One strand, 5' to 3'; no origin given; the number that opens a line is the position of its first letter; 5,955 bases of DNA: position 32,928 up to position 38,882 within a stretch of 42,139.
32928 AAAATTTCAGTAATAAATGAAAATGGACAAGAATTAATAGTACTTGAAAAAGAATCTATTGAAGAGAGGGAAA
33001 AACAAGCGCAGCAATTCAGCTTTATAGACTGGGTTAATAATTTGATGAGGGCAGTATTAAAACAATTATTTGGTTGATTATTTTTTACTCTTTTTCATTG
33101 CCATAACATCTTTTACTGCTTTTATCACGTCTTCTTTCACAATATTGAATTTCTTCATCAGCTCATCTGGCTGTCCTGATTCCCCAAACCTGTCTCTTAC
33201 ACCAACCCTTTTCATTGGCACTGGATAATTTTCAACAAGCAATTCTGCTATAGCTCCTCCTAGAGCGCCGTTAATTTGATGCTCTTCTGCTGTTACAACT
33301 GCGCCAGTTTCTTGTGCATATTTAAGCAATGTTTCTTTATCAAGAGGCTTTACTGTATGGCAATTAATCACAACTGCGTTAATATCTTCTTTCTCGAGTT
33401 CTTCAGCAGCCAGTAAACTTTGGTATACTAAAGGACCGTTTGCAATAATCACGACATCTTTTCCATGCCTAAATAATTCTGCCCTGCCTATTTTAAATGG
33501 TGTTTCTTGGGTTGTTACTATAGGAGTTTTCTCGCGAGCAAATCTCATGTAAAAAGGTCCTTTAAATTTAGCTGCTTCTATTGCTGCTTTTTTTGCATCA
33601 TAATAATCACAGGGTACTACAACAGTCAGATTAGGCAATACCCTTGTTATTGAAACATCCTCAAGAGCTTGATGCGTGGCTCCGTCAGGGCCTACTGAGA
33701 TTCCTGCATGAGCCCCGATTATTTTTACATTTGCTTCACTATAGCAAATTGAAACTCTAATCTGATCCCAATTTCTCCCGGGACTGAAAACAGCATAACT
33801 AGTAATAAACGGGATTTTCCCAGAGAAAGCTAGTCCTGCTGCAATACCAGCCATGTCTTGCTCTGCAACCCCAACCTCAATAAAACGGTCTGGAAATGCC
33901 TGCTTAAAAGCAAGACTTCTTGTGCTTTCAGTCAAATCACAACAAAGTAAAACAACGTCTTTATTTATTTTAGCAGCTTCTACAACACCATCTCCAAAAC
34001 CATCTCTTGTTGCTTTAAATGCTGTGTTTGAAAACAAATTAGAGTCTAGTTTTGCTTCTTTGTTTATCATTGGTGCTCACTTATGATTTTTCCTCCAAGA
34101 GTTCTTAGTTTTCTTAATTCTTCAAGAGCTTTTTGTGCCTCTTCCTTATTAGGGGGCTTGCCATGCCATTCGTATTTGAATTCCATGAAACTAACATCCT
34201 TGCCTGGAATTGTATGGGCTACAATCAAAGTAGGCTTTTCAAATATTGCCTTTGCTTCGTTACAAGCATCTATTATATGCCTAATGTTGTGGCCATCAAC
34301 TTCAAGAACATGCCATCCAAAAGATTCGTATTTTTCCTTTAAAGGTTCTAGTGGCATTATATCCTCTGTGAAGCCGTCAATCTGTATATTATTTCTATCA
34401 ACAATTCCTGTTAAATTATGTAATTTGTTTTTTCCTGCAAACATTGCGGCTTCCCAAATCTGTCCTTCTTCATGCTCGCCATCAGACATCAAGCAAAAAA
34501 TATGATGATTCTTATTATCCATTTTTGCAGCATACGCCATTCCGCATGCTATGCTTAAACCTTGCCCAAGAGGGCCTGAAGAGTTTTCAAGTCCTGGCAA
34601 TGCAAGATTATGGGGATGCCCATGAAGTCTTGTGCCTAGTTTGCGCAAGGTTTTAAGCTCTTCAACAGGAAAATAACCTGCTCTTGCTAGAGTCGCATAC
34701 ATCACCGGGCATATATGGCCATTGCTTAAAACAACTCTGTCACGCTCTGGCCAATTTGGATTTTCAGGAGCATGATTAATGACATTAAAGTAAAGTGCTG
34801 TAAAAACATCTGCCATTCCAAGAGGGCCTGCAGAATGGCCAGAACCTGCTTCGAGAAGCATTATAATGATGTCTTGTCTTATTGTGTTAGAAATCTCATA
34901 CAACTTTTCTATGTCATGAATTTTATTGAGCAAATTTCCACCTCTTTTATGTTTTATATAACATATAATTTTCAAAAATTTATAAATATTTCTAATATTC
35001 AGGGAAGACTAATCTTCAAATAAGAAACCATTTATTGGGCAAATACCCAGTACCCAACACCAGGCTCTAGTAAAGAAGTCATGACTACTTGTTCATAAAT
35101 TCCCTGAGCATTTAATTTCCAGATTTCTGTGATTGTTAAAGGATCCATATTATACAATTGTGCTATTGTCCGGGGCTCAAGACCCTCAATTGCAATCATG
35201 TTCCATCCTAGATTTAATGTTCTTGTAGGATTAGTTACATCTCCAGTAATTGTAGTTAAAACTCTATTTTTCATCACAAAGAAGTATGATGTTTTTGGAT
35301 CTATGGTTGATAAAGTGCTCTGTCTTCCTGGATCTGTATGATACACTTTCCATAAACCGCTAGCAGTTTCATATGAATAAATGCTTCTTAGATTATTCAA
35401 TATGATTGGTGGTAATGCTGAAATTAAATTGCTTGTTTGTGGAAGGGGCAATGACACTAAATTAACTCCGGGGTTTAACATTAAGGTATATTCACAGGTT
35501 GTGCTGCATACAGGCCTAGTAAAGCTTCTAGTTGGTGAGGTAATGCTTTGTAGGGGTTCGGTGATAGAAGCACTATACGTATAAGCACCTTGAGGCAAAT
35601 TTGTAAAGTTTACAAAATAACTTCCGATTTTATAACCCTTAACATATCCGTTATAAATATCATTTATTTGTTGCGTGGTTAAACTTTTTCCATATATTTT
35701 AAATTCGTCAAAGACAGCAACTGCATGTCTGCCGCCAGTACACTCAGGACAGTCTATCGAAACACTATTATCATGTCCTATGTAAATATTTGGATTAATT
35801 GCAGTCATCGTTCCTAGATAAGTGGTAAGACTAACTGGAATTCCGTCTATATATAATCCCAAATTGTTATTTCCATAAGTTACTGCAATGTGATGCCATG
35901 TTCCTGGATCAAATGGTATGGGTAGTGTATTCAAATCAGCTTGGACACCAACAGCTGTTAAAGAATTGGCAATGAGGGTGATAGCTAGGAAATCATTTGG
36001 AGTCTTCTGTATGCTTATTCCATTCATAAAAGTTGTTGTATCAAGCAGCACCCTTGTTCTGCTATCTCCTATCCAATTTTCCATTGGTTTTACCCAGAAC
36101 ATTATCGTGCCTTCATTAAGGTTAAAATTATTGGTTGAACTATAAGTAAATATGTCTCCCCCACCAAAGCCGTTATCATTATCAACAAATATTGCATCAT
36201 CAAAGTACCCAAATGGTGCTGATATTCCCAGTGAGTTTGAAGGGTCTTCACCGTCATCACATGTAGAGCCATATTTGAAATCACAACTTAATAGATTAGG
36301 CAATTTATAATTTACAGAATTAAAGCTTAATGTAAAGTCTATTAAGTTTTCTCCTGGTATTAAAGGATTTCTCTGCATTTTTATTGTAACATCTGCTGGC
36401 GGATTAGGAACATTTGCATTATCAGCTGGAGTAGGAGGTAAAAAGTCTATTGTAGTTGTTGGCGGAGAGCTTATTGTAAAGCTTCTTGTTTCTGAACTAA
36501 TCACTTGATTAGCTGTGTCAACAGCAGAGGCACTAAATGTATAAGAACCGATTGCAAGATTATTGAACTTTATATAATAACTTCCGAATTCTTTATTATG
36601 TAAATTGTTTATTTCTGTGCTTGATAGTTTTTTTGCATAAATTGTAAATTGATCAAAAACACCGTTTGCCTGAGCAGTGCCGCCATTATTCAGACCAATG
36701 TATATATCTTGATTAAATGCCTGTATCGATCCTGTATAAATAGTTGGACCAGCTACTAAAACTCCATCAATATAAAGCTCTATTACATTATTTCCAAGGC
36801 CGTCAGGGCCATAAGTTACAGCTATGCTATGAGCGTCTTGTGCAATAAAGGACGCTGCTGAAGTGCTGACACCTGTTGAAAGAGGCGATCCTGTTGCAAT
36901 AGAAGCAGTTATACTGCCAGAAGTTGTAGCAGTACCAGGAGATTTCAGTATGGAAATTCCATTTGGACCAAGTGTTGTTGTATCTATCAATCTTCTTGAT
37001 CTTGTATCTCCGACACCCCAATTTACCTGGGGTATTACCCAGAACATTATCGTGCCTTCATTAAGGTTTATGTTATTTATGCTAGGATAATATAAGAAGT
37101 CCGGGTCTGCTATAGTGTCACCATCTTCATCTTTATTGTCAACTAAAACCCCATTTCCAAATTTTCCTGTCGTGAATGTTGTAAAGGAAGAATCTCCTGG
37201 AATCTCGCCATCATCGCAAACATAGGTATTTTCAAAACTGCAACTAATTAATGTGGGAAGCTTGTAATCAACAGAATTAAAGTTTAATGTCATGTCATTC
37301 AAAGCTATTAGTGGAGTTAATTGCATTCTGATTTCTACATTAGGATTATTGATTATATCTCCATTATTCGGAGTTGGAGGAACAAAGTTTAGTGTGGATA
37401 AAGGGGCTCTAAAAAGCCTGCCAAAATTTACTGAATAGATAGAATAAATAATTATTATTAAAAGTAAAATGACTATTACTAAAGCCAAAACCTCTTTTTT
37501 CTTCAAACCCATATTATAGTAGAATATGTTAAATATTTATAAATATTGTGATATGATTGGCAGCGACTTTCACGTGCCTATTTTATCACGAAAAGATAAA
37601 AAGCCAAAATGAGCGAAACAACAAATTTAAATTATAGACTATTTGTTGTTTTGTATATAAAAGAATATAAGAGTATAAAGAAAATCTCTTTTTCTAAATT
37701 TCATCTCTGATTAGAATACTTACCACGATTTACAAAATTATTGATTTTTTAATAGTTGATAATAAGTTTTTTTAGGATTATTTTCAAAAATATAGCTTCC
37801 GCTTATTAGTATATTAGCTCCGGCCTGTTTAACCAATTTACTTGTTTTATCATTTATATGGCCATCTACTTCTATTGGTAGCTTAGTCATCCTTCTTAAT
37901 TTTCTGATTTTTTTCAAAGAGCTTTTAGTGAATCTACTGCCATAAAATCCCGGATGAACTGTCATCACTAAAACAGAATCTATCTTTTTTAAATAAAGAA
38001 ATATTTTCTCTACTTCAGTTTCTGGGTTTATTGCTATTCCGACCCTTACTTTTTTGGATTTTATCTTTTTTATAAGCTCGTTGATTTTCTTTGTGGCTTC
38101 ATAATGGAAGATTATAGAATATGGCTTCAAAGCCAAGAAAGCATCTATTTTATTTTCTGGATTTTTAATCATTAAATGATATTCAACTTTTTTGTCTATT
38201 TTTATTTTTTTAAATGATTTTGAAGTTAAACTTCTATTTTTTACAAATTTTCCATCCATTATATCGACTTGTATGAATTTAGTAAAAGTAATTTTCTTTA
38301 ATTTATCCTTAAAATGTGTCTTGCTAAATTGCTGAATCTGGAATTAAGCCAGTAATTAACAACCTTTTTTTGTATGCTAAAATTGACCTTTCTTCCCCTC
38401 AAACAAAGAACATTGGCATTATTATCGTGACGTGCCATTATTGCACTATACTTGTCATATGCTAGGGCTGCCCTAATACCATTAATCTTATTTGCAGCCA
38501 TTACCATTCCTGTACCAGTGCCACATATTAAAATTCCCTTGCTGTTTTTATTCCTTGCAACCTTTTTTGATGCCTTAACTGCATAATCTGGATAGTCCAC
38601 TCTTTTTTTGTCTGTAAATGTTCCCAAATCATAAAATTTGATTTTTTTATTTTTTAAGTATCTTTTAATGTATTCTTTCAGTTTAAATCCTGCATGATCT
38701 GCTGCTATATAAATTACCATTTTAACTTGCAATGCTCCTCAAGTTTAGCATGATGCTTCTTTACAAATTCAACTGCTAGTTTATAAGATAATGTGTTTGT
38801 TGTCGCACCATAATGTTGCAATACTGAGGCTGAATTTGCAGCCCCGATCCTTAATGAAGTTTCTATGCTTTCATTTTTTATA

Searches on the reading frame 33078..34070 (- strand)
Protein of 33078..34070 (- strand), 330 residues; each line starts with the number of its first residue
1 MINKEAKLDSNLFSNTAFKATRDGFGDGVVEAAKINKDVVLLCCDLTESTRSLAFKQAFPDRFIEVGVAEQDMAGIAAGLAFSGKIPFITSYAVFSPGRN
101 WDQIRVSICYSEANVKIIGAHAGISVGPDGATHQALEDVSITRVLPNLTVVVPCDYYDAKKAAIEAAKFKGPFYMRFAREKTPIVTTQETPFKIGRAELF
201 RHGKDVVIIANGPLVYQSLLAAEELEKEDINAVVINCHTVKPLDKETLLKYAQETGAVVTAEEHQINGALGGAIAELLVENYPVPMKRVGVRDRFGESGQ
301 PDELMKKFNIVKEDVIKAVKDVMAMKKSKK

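Call 82: search_protein_families(library=pfam, proteins=[window:33078-34070:-], max_evalue=0.001)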
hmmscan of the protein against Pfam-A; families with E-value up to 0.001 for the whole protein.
window:33078-34070:- (330 aa): 3 families
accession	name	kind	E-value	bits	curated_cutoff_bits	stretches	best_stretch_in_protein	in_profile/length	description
PF02779.29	Transket_pyr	-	1.1e-38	133.1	27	1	20-182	4-172/174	Transketolase, pyrimidine binding domain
PF02780.25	Transketolase_C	-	1e-29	103.4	25.9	1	195-315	1-124/124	Transketolase, C-terminal domain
PF22613.1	Transketolase_C_1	-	2e-05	25.2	27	1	203-310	11-112/113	Transketolase-like TK C-terminal domain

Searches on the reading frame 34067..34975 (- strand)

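Call 82: search_protein_families(library=pfam, proteins=[window:34067-34975:-], max_evalue=0.001)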
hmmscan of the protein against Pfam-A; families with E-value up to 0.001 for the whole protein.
window:34067-34975:- (302 aa): 4 families
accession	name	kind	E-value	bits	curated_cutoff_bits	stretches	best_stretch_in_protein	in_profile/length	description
PF00456.26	Transketolase_N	-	1e-59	202.7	22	1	29-283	6-271/334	Transketolase, thiamine diphosphate binding domain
PF13292.11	DXP_synthase_N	-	8e-11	42.2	21.2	1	22-199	15-175/274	1-deoxy-D-xylulose-5-phosphate synthase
PF00676.26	E1_dh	-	3.9e-09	36.3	22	1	132-251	99-220/300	Dehydrogenase E1 component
PF09364.15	XFP_N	-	5.9e-05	22.5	23.7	1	126-234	132-240/364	XFP N-terminal domain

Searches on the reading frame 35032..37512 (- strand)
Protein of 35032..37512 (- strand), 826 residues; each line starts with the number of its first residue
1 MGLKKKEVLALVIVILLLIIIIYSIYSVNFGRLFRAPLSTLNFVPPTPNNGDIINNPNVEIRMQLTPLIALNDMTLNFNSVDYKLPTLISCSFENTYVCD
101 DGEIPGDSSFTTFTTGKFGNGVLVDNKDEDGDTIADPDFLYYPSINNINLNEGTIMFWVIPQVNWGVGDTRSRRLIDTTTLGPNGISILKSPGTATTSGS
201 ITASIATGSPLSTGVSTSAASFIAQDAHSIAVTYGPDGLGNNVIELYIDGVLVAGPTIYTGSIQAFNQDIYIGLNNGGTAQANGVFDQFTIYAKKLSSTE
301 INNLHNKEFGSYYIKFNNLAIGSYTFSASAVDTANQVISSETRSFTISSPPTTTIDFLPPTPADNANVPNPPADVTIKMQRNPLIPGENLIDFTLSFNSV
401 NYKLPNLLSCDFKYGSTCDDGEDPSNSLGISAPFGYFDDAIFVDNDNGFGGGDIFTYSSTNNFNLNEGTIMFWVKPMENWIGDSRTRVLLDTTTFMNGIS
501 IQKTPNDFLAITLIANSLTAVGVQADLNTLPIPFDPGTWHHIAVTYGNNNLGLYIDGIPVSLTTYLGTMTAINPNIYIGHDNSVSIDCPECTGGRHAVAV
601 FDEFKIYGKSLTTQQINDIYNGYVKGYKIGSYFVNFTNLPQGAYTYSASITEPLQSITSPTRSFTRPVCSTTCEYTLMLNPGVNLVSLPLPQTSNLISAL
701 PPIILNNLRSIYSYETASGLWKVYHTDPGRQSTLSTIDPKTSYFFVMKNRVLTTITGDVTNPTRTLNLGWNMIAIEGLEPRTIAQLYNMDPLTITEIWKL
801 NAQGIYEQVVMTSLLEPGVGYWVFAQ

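Call 9: search_protein_families(library=pfam, proteins=[window:35032-37512:-], max_evalue=0.001)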
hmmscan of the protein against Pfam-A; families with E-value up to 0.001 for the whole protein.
window:35032-37512:- (826 aa): 2 families
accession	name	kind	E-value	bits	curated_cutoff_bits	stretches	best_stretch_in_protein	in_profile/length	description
PF13385.13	Laminin_G_3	-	6.4e-31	108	27.6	2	451-617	3-151/151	Concanavalin A-like lectin/glucanases superfamily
PF02210.31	Laminin_G_2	-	0.00067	20.6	22.9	0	505-579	17-97/126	Laminin G domain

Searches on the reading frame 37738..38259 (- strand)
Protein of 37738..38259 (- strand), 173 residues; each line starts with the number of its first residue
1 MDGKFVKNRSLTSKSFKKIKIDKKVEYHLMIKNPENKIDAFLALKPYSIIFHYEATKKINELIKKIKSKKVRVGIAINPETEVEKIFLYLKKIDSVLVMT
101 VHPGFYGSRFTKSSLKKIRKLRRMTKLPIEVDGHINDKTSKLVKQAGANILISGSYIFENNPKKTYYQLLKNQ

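Call 83: search_protein_families(library=pfam, proteins=[window:37738-38259:-], max_evalue=0.05)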
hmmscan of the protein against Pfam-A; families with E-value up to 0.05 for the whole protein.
window:37738-38259:- (173 aa): 2 families
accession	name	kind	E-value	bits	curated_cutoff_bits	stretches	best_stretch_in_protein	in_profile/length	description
PF00834.25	Ribul_P_3_epim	-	4e-43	147.6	21.1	1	1-158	34-198/198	Ribulose-phosphate 3 epimerase family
PF02581.23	TMP-TENI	-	0.034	13.9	27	1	63-150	88-173/180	Thiamine monophosphate synthase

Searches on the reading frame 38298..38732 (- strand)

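Call 83: search_protein_families(library=pfam, proteins=[window:38298-38732:-], max_evalue=0.05)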
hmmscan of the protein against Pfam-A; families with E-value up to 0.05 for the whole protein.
window:38298-38732:- (144 aa): 2 families
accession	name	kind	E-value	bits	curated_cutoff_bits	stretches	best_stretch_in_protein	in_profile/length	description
PF02502.23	LacAB_rpiB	-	3e-48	163.7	24.7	1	7-143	1-135/138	Ribose/Galactose Isomerase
PF16725.10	Nucleolin_bd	-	0.0089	16.3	27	1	17-53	11-48/70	Nucleolin binding domain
